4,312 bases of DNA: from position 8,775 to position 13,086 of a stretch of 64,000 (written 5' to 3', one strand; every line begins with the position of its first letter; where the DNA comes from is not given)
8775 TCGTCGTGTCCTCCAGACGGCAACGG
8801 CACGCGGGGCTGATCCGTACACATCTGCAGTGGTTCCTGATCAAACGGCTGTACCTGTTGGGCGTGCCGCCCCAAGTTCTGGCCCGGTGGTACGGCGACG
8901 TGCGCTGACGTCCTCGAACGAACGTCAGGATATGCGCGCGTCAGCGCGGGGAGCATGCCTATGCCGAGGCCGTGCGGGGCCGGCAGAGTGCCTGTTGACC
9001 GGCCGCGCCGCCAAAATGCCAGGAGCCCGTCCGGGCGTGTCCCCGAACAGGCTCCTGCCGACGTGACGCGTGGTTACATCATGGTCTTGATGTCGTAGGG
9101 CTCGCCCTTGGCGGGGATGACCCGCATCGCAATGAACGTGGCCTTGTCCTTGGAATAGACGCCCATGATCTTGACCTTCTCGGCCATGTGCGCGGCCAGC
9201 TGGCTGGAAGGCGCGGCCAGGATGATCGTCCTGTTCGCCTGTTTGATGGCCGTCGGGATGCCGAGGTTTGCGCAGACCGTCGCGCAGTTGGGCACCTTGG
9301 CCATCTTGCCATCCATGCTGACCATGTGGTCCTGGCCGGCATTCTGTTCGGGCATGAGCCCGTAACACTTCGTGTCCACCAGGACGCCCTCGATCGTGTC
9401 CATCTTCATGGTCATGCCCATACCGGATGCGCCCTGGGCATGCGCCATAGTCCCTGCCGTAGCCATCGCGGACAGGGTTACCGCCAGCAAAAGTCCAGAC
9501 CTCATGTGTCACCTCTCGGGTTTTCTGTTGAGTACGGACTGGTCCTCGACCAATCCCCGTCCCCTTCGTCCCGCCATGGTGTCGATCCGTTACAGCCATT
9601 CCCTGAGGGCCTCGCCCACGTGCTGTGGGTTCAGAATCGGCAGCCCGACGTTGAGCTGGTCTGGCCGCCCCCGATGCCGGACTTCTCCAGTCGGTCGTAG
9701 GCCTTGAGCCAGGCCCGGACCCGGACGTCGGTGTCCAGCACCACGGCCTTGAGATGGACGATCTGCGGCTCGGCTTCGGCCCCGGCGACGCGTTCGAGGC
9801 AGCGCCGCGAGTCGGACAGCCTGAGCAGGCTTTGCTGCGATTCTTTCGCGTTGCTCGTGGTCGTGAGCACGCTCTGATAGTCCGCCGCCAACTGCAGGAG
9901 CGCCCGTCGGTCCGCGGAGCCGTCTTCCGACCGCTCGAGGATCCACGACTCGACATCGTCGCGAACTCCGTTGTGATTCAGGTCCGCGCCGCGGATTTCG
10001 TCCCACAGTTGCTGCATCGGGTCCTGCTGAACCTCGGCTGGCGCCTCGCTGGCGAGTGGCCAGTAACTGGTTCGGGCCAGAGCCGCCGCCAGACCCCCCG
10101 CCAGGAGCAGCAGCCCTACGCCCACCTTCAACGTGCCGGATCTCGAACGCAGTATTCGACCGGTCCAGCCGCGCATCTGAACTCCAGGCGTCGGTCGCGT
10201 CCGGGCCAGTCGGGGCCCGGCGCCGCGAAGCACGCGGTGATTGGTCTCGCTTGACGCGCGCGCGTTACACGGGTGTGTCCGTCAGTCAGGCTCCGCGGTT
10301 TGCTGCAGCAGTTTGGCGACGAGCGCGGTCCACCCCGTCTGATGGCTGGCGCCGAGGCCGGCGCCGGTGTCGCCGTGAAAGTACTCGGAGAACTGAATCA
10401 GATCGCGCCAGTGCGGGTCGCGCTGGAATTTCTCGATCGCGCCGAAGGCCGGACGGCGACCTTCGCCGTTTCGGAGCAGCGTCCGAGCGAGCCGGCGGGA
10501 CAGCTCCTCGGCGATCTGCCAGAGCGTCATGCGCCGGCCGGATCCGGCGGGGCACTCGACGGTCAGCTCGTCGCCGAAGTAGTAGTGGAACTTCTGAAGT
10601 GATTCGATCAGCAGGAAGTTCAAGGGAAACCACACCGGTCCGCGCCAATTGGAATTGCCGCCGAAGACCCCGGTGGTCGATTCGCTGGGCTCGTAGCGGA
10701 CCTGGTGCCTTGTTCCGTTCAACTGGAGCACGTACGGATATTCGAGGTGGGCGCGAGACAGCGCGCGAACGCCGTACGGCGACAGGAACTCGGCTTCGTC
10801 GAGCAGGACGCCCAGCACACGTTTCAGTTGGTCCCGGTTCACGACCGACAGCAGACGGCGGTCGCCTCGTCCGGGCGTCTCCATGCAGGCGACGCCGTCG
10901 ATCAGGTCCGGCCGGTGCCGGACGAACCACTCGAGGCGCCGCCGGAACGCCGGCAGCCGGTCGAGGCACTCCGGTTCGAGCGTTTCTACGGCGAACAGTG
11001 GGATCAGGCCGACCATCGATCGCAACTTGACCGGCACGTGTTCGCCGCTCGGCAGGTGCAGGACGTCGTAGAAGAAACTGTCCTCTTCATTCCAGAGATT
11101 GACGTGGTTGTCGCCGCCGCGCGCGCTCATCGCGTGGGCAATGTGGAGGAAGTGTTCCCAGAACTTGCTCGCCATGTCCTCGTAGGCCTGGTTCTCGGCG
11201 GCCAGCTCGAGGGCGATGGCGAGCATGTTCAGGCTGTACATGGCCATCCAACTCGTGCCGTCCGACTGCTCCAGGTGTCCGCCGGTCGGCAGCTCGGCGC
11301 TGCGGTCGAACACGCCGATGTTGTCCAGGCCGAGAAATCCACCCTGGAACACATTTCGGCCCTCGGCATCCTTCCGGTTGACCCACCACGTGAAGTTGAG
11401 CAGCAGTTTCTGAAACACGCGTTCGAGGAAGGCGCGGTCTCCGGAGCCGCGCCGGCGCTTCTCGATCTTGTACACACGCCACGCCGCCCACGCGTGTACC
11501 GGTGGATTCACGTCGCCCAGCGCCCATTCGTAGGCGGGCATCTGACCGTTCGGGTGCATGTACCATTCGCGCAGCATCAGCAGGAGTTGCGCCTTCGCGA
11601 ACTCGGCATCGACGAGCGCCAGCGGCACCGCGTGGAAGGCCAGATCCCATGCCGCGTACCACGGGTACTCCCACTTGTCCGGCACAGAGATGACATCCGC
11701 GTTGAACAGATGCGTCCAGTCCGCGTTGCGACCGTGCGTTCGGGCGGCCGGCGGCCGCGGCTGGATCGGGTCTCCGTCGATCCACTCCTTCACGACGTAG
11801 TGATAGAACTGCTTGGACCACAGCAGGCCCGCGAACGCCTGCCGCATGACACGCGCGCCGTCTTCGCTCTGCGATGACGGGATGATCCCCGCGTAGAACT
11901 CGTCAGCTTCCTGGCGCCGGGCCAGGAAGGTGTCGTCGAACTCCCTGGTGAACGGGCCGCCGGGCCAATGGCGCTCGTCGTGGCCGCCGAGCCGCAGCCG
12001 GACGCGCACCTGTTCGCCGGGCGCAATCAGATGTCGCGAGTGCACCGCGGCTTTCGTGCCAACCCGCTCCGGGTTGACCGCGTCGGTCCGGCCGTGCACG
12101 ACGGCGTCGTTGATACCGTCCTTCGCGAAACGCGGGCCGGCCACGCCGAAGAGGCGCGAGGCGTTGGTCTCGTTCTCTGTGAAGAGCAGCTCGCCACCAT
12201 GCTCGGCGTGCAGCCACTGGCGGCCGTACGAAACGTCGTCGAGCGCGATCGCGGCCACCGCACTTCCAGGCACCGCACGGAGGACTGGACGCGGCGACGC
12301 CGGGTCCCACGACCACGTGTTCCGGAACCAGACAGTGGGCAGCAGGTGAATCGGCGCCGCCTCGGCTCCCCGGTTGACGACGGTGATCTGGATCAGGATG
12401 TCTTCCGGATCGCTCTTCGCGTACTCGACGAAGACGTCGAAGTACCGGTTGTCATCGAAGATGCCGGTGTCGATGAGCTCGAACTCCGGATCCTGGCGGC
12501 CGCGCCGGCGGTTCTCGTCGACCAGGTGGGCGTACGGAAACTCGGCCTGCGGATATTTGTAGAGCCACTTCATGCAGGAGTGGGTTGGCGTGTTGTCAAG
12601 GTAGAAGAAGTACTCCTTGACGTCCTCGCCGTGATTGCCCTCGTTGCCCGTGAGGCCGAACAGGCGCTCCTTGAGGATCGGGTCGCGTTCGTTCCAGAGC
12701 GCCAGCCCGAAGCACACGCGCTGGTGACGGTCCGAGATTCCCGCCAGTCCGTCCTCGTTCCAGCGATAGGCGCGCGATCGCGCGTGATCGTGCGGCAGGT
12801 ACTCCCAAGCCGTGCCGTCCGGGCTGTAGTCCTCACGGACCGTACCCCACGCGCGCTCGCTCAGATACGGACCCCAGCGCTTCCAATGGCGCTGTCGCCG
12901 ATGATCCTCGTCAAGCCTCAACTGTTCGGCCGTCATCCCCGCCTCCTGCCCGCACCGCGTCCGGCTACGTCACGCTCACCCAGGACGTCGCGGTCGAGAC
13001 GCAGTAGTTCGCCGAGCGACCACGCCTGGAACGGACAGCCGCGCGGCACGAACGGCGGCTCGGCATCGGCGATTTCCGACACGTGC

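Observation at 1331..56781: Nine copies of a bipartite ECF-type promoter motif link the mer, ars, bufferin, thioredoxin, dehalogenase and radical-SAM operons to the two ECF sigma genes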

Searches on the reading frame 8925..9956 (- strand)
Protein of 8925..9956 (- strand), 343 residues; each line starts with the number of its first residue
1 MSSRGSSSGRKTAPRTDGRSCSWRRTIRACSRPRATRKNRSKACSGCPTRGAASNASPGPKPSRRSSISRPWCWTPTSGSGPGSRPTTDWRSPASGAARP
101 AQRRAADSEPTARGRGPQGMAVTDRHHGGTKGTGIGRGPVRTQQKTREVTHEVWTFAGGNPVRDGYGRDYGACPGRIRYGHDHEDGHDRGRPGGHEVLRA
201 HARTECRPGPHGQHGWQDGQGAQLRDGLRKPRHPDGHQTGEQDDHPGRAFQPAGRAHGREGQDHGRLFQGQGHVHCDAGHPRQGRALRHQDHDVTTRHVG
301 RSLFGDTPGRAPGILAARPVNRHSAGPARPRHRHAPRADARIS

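Call 5: search_protein_families(library=pfam, proteins=[window:8925-9956:-])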
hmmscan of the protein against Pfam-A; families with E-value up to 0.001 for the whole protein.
window:8925-9956:- (343 aa): 0 families

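Call 69: search_protein_families(library=pfam, max_evalue=0.01, proteins=[window:8925-9956:-])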
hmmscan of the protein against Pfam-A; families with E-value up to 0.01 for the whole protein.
window:8925-9956:- (343 aa): 0 families

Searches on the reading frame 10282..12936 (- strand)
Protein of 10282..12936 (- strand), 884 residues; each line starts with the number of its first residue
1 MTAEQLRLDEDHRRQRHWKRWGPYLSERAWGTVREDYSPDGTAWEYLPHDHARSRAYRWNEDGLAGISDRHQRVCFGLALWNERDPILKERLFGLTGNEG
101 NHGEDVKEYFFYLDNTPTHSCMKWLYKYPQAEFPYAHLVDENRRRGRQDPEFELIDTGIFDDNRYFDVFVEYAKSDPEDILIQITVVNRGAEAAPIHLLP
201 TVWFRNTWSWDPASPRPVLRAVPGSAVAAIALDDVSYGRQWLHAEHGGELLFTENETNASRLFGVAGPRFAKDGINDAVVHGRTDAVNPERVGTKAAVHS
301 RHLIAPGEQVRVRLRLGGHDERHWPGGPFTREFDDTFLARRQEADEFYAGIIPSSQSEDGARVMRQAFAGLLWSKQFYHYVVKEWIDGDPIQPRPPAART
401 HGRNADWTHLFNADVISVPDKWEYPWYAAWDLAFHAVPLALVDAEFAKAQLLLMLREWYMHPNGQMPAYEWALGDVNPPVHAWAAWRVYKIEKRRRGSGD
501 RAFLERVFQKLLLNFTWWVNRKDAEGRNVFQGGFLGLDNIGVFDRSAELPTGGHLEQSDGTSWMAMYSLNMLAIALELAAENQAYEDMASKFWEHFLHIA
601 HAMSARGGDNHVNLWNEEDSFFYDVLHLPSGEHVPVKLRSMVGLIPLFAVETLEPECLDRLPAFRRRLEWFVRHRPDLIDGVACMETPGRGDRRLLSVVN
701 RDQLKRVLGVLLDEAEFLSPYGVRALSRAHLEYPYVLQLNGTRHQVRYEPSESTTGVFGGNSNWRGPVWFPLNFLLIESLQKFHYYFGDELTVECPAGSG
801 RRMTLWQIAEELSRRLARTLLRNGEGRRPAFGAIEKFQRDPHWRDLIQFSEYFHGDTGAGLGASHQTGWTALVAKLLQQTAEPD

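Call 6: search_protein_families(library=pfam, proteins=[window:10282-12936:-])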
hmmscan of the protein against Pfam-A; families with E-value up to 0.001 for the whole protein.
window:10282-12936:- (884 aa): 2 families
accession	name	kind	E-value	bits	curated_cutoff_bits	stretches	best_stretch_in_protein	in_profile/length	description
PF22422.2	MGH1-like_GH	-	4.1e-24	86.2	27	2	424-649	1-249/356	Mannosylglycerate hydrolase MGH1-like glycoside hydrolase domain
PF03200.22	Glyco_hydro_63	-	5.6e-07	29.2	22.4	1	700-786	362-429/492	Glycosyl hydrolase family 63 C-terminal domain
